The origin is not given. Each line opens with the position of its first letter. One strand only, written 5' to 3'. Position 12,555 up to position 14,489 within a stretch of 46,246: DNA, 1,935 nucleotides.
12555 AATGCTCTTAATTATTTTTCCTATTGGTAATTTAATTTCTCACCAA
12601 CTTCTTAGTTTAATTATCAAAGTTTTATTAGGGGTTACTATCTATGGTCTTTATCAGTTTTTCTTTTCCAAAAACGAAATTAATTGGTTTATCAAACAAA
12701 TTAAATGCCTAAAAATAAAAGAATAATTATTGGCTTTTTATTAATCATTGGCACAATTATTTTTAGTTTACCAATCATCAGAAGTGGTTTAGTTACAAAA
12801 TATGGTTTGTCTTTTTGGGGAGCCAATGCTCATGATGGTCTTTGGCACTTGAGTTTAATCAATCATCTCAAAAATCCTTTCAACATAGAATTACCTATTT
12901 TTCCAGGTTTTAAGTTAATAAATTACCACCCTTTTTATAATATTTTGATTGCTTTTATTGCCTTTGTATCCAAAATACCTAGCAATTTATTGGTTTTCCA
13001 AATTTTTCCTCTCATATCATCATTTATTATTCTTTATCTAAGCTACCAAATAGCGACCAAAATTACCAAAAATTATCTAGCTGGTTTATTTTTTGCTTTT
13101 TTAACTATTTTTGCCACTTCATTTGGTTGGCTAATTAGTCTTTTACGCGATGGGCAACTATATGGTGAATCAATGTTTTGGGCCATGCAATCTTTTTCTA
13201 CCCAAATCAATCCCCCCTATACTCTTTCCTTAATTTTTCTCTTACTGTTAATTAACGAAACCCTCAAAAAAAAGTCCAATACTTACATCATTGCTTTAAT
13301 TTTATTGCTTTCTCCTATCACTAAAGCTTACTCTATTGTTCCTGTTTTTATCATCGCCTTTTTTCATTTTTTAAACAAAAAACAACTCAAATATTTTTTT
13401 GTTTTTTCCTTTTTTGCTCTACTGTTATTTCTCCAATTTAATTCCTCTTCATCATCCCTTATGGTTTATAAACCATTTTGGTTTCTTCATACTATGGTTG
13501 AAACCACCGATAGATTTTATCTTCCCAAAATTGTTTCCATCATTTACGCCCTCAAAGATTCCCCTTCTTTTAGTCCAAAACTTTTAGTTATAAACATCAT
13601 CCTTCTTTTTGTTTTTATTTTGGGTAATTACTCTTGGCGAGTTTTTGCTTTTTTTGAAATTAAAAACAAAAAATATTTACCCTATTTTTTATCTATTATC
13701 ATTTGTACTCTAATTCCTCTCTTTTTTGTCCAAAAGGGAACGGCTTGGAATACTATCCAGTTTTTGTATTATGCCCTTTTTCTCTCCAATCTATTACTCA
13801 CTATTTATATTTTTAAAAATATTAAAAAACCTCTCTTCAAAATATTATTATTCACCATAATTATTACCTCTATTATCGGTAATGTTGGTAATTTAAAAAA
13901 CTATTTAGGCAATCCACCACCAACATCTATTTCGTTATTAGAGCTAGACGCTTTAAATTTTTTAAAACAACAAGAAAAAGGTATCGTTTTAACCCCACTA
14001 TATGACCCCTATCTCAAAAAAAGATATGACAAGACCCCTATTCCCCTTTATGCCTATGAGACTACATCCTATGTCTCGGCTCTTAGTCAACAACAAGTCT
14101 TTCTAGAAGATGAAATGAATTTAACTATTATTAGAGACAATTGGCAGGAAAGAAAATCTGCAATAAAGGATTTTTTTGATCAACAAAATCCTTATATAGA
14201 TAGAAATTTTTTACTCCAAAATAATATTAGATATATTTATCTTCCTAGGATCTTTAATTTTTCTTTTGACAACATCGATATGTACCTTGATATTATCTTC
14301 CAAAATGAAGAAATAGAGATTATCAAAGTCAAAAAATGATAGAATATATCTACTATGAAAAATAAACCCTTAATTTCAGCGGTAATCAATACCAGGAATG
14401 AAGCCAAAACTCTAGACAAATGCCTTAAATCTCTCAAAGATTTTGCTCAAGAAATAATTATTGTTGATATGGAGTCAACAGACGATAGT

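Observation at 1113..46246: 45-kb glycosylation super-locus dominated by 16-18 GT-C membrane glycosyltransferases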

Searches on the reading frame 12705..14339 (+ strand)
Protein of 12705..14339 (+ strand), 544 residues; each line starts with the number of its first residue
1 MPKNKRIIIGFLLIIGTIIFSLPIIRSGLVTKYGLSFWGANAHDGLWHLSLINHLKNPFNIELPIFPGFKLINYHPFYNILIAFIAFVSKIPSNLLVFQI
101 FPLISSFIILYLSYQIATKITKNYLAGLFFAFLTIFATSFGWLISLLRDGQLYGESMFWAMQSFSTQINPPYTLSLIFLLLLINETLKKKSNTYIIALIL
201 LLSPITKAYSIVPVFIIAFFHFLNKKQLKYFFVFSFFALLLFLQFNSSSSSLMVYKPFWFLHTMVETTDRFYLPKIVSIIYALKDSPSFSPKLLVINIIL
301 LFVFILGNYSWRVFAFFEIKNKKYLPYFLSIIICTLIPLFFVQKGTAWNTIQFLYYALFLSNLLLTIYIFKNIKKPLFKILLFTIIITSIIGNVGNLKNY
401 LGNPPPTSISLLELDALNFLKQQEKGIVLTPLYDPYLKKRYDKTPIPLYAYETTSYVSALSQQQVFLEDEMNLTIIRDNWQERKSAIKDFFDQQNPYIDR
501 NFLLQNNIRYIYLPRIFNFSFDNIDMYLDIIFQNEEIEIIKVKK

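Call 6: search_protein_families(library=pfam, max_evalue=0.01, proteins=[window:12705-14339:+])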
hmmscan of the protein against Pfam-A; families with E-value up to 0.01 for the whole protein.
window:12705-14339:+ (544 aa): 0 families

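Call 19: search_protein_families(library=ncbifam, max_evalue=0.01, proteins=[window:12705-14339:+])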
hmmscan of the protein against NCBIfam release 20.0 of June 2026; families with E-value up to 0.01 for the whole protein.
window:12705-14339:+ (544 aa): 0 families

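Call 22: find_homologous_proteins(query=window:12705-14339:+, max_evalue=0.00001)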
Query window:12705-14339:+ (544 aa): 589 proteins with E <= 0.00001 among 8000 candidates; the best 120 are listed.
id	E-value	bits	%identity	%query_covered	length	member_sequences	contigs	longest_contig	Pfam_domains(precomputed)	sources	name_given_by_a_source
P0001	0.0e+0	1173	100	100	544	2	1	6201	-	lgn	-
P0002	0.0e+0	1173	100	100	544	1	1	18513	-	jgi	-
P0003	0.0e+0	1075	90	100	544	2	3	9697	-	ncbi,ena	-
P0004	1.3e-271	920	76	100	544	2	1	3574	-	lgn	-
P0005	2.8e-158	546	50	100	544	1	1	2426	-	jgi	jgi:hypothetical protein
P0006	5.4e-157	542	51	96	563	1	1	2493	-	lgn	-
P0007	1.3e-156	541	51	96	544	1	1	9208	-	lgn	-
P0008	4.5e-156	539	49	100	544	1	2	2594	-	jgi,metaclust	metaclust:\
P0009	1.8e-155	537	47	100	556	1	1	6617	-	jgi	jgi:hypothetical protein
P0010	1.9e-154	534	50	100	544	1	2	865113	-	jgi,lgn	jgi:hypothetical protein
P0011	2.1e-154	534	49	100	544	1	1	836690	-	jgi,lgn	jgi:hypothetical protein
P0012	4.2e-154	533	50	96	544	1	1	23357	-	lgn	-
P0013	7.3e-154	532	50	100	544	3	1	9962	-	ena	-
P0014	1.5e-153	531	48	96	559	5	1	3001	-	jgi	jgi:hypothetical protein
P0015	2.9e-153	530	49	100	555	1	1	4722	-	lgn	-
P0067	2.1e-144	501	47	96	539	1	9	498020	-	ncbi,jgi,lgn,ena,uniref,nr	ncbi:MAG: hypothetical protein US68_C0002G0024 [Candidatus Shapirobacteria bacterium GW2011_GWE1_38_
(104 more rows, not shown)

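Call 23: find_encoding_contigs(protein=P0010, flank=10000, max_places=2)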
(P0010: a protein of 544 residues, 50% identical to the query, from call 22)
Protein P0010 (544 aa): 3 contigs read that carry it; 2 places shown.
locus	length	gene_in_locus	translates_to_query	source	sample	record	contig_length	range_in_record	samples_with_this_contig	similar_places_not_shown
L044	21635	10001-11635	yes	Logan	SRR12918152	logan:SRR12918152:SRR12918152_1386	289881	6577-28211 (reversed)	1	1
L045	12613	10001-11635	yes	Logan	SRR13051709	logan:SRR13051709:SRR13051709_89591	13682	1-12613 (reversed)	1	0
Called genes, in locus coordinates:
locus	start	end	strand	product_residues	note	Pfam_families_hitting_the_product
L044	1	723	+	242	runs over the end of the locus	PF13641:Glyco_tranf_2_3, PF00535:Glycos_transf_2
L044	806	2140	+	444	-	PF13231:PMT_2 (weak)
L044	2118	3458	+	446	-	PF13231:PMT_2 (weak)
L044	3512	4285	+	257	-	PF00535:Glycos_transf_2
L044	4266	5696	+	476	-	PF13231:PMT_2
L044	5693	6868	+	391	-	-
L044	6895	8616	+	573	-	PF10131:PTPS_related (weak)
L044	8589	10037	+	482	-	PF01943:Polysacc_synt, PF13440:Polysacc_synt_3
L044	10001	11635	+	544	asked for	-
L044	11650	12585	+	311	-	PF00535:Glycos_transf_2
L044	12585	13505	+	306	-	PF00535:Glycos_transf_2, PF13641:Glyco_tranf_2_3, PF13632:Glyco_trans_2_3 (faint)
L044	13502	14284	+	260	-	PF00535:Glycos_transf_2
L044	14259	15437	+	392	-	PF13439:Glyco_transf_4 (faint), PF20706:GT4-conflict (faint), PF00534:Glycos_transf_1, PF13692:Glyco_trans_1_4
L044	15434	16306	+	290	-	PF00535:Glycos_transf_2, PF13641:Glyco_tranf_2_3, PF10111:Glyco_tranf_2_2 (faint), PF13506:Glyco_transf_21, PF13632:Glyco_trans_2_3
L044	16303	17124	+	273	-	PF00535:Glycos_transf_2, PF10111:Glyco_tranf_2_2 (faint), PF13641:Glyco_tranf_2_3, PF13632:Glyco_trans_2_3 (weak)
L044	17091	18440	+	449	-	-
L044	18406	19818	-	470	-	PF13231:PMT_2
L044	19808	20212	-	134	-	-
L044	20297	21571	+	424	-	-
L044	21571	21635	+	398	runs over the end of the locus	PF09594:GT87 (weak)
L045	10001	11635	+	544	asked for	-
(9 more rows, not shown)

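Call 24: find_encoding_contigs(protein=P0067, flank=10000, max_places=2)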
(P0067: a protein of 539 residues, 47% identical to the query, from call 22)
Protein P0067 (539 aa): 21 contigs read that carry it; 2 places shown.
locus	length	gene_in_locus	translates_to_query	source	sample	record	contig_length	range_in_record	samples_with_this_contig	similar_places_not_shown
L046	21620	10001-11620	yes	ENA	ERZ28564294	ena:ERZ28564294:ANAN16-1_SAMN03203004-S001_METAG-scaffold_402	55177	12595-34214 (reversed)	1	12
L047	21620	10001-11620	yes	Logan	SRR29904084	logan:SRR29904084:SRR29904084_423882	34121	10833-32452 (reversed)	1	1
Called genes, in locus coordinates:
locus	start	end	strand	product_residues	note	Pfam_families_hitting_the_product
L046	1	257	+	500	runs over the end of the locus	PF13231:PMT_2 (weak)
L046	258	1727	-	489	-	PF13231:PMT_2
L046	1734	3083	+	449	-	PF13231:PMT_2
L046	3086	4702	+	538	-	-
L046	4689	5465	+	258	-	PF00535:Glycos_transf_2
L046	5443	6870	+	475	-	PF13231:PMT_2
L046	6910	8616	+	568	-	-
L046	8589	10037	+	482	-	PF01943:Polysacc_synt, PF13440:Polysacc_synt_3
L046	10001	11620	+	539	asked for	-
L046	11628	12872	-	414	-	PF13231:PMT_2 (weak)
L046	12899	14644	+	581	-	-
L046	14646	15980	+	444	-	-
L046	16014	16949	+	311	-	PF00535:Glycos_transf_2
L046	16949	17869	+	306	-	PF00535:Glycos_transf_2, PF13641:Glyco_tranf_2_3, PF13632:Glyco_trans_2_3 (weak)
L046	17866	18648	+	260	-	PF00535:Glycos_transf_2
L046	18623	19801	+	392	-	PF13439:Glyco_transf_4 (faint), PF00534:Glycos_transf_1, PF13692:Glyco_trans_1_4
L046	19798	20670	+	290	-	PF00535:Glycos_transf_2, PF10111:Glyco_tranf_2_2 (faint), PF13641:Glyco_tranf_2_3, PF13506:Glyco_transf_21, PF13632:Glyco_trans_2_3 (weak)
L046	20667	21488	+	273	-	PF00535:Glycos_transf_2, PF10111:Glyco_tranf_2_2 (weak), PF13641:Glyco_tranf_2_3, PF13632:Glyco_trans_2_3 (weak)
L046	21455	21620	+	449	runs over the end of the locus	-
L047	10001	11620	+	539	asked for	-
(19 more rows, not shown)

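Call 33: predict_structure(alignment_id=A1)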
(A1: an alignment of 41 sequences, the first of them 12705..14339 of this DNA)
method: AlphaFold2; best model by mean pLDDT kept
length: 544 residues; sequences in the alignment: 41
mean_pLDDT: 90.5   pTM: 0.91
mean pLDDT of the five models: 90.5, 90.1, 88.8, 87.0, 86.7
residues with pLDDT >= 90: 350; 70-90: 174; 50-70: 20; < 50: 0
segments of 3 or more residues with pLDDT < 50: none
pLDDT, mean of each block of 10 residues (from residue 1): 84 95 89 88 90 92 91 88 96 94 96 98 97 93 86 73 76 96 96 95 93 97 95 96 81 84 85 87 81 92 93 93 95 94 77 93 98 97 95 85 90 97 97 89 91 90 94 79 92 87 94 90 76 96 86
secondary structure, 60 per line:
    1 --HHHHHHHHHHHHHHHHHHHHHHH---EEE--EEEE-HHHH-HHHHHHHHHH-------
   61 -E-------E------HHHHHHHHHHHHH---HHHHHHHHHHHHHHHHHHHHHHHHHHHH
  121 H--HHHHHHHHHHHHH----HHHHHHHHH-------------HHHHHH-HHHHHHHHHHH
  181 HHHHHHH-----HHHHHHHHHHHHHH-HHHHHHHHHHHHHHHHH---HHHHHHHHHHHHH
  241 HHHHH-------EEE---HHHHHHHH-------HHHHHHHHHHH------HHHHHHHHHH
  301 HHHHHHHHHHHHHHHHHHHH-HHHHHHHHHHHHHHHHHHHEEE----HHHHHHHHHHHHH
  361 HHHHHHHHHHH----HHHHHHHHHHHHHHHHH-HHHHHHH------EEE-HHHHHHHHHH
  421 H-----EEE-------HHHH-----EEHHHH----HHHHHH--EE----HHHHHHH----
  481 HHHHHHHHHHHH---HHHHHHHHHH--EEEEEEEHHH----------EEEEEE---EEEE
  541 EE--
elements in order: H3-25 E29-31 E34-37 H39-42 H44-53 H77-89 H93-121 H124-136 H141-149 H163-168 H170-187 H193-206 H208-224 H228-245 E253-255 H259-266 H274-284 H291-320 H322-340 E341-343 H348-371 H376-392 H394-400 E407-409 H411-421 E427-429 H437-440 H448-451 H456-461 H470-476 H481-492 H496-505 E508-514 E528-533 E537-542
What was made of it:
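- g12: high-confidence model (call 33).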

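Call 36: fold_search(model_id=the predicted structure, library=pdb)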
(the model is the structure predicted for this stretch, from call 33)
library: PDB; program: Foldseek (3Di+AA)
matches with E <= 10: 193; with E <= 0.001: 15
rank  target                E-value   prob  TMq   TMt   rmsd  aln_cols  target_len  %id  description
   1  8age_A                3.3e-07  1.00  0.52  0.45  11.7       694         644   10  Structure of yeast oligosaccharylransferase complex with acceptor peptide bound (released 2022-12-07)
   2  7e9s_A                5.3e-07  1.00  0.45  0.31  14.5       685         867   11  Archaeal oligosaccharyltransferase AglB from Archaeoglobus fulgidus in complex with an inhibitory peptide and a dolich (released 2021-09-08)
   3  8b6l_I                5.8e-07  1.00  0.48  0.40  13.4       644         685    9  Subtomogram average of the human Sec61-TRAP-OSTA-translocon (released 2022-12-07)
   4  5gmy_A                7.0e-07  1.00  0.48  0.33  13.9       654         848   11  Crystal structure of the Archaeoglobus fulgidus oligosaccharyltransferase (O29867_ARCFU) tethered with an acceptor pep (released 2017-02-01)
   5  3waj                  1.3e-06  1.00  0.49  0.36  13.6       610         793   12  Crystal structure of the Archaeoglobus fulgidus oligosaccharyltransferase (O29867_ARCFU) complex with Zn and sulfate (released 2013-10-30)
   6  6c26_A                1.3e-06  1.00  0.51  0.44  13.5       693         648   11  The Cryo-EM structure of a eukaryotic oligosaccharyl transferase complex (released 2018-01-31)
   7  3wak                  1.4e-06  1.00  0.49  0.33  12.8       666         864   12  Crystal structure of the Archaeoglobus fulgidus oligosaccharyltransferase (O29867_ARCFU) in the apo form (released 2013-10-30)
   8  7zlh_A                2.1e-06  1.00  0.43  0.37  15.8       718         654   10  Cryo-EM structure of C-mannosyltransferase CeDPY19, in apo state, bound to CMT2-Fab and anti-Fab nanobody (released 2023-01-11)
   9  9n9j_I                3.1e-06  1.00  0.47  0.38  13.8       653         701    9  Structure of a GRP94 folding intermediate engaged with a CCDC134- and FKBP11-bound secretory translocon (released 2025-11-19)
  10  7zli_A                3.5e-06  1.00  0.43  0.37  12.3       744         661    8  Cryo-EM structure of C-mannosyltransferase CeDPY19, in complex with Dol25-P-Man and bound to CMT2-Fab and anti-Fab nan (released 2023-01-11)
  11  6s7o_A                8.9e-06  1.00  0.52  0.45  14.2       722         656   10  Cryo-EM structure of human oligosaccharyltransferase complex OST-A (released 2019-12-18)
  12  7zlg_A                1.7e-05  1.00  0.43  0.37  15.3       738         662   10  Cryo-EM structure of C-mannosyltransferase CeDPY19, in complex with acceptor peptide and bound to CMT2-Fab and anti-Fa (released 2023-01-11)
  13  5ogl_A                4.2e-05  1.00  0.42  0.34  10.7       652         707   12  Structure of bacterial oligosaccharyltransferase PglB in complex with an acceptor peptide and an lipid-linked oligosac (released 2017-10-25)
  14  3rce_A                5.7e-05  1.00  0.44  0.37  15.9       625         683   14  Bacterial oligosaccharyltransferase PglB (released 2011-06-15)
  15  6gxc_A                7.1e-05  1.00  0.44  0.35  15.3       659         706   12  Bacterial oligosaccharyltransferase PglB in complex with an inhibitory peptide and a reactive lipid-linked oligosaccha (released 2018-11-14)
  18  3vu0_C                3.2e-02  1.00  0.16  0.53   7.7       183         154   12  Crystal structure of the C-terminal globular domain of oligosaccharyltransferase (AfAglB-S2, AF_0040, O30195_ARCFU) fr (released 2013-01-23)
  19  3vu0_B                4.4e-02  1.00  0.17  0.54   4.6       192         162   12  Crystal structure of the C-terminal globular domain of oligosaccharyltransferase (AfAglB-S2, AF_0040, O30195_ARCFU) fr (released 2013-01-23)
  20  3vu0_A                8.9e-02  1.00  0.17  0.57   4.5       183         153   12  Crystal structure of the C-terminal globular domain of oligosaccharyltransferase (AfAglB-S2, AF_0040, O30195_ARCFU) fr (released 2013-01-23)
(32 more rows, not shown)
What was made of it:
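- Closest known: Campylobacter jejuni Pgl N-glycosylation locus. Same: PglB is among the significant fold matches of g12 (E 4e-5 to 7e-5, call 36).
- Checked: g12 is GT-C by structure (calls 33, 36).
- Its C-terminal domain separately matches the AglB globular domain (call 36). The next-best fold match is AftA, a monosaccharide transferase (call 36). The best fold matches of g12 are all peptide-acting enzymes, and its C-terminal domain resembles that of AglB (call 36).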

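Call 49: search_protein_representatives(alignment_id=A1)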
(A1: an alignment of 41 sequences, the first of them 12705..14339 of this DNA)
Query: 41 sequences, 559 profile positions. Proteins with E-value up to 0.001 (for the whole library): 1343; up to 1e-10: 1110; up to 1e-30: 607. The best 150 are listed.
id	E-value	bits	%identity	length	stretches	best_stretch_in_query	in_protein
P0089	5.9e-244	827.6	-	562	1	1-559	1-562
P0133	1.3e-221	753.7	-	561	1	1-559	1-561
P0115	1.4e-220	750.4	-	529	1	2-559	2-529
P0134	3.2e-212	722.8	-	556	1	2-559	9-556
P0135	5.6e-212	722.0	-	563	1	1-559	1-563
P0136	1.6e-196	671.0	-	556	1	1-559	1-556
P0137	5.9e-191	652.6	-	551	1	3-559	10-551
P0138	1.6e-188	644.6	-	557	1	5-559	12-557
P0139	1.7e-172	591.7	-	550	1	1-558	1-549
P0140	2.1e-170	584.8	-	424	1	116-559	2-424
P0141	4.3e-167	573.8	-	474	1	72-559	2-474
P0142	1.1e-163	562.5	-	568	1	4-559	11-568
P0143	1.3e-160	552.4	-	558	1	1-559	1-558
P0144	1.0e-159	549.5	-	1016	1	9-558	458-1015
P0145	3.2e-159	547.8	-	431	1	131-559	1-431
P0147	3.7e-155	534.4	-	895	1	4-558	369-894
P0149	4.5e-146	504.4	-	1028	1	5-559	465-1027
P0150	1.4e-141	489.6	-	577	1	7-557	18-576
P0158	2.9e-138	478.6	-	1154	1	4-557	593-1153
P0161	3.0e-132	458.8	-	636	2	8-558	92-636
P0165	1.4e-130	453.3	-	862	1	10-557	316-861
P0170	3.5e-127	442.1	-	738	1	4-558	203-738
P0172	2.0e-126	439.6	-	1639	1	5-557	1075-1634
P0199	2.8e-109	382.9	-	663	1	14-558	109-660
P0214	1.5e-100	354.2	-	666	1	8-558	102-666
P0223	1.6e-96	340.9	-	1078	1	9-556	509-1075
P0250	2.5e-84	300.6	-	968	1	16-558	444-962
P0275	1.7e-75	271.5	-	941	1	2-557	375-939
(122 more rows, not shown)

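Call 50: search_protein_families(library=pfam, max_evalue=0.001, proteins=[P0144, P0149, P0158, P0172, P0147, P0165, P0170, P0161, P0199])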
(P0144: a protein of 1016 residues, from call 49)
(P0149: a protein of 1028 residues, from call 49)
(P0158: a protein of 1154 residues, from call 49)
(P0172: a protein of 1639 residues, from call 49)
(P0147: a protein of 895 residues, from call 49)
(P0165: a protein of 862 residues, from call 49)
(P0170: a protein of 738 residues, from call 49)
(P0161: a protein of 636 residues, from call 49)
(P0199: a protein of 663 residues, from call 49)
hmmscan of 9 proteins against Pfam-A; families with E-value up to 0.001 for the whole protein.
P0144 (1016 aa): 0 families

P0149 (1028 aa): 0 families

P0158 (1154 aa): 0 families

P0172 (1639 aa): 2 families
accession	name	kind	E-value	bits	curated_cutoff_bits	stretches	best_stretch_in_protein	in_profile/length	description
PF13440.11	Polysacc_synt_3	-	9.5e-55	186.3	23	1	50-333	2-283/293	Polysaccharide biosynthesis protein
PF01943.22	Polysacc_synt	-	3.6e-27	95.9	28.2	1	27-294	3-274/274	Polysaccharide biosynthesis protein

P0147 (895 aa): 0 families

P0165 (862 aa): 0 families

P0170 (738 aa): 0 families

P0161 (636 aa): 0 families

P0199 (663 aa): 0 families

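Call 54: search_solved_structures(query=A1, max_evalue=10, show_alignments=2)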
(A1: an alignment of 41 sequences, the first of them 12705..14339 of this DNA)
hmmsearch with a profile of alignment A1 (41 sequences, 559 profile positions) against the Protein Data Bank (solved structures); distinct sequences matched with E-value up to 10: 1.
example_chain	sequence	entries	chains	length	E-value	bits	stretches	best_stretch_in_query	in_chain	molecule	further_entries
5yac_A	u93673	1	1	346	0.16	14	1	28-84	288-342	tRNA (guanine(37)-N1)-methyltransferase Trm5b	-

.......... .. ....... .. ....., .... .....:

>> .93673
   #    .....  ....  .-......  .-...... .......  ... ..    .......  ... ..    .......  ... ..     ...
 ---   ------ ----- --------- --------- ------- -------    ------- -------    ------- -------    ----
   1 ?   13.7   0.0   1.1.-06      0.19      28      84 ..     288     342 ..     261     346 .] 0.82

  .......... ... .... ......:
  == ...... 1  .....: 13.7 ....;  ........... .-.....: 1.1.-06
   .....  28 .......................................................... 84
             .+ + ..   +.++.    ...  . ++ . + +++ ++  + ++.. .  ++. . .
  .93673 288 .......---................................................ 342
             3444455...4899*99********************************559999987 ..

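Call 70: search_protein_families(library=pfam, max_evalue=0.01, proteins=[L044:17091-18440:+, L044:18406-19818:-, L044:20297-21571:+, L046:12854-14644:+, L046:14646-15980:+])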
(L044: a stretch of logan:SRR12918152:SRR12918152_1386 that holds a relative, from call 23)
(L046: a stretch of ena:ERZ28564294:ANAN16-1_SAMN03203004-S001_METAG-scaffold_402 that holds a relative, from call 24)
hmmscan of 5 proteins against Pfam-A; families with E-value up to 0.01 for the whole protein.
L044:17091-18440:+ (449 aa): 0 families

L044:18406-19818:- (470 aa): 1 family
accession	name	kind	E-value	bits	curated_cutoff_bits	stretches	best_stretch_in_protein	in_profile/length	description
PF13231.12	PMT_2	-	2.7e-12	47.6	26.1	1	97-249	1-148/160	Dolichyl-phosphate-mannose-protein mannosyltransferase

L044:20297-21571:+ (424 aa): 0 families

L046:12854-14644:+ (596 aa): 0 families

L046:14646-15980:+ (444 aa): 0 families
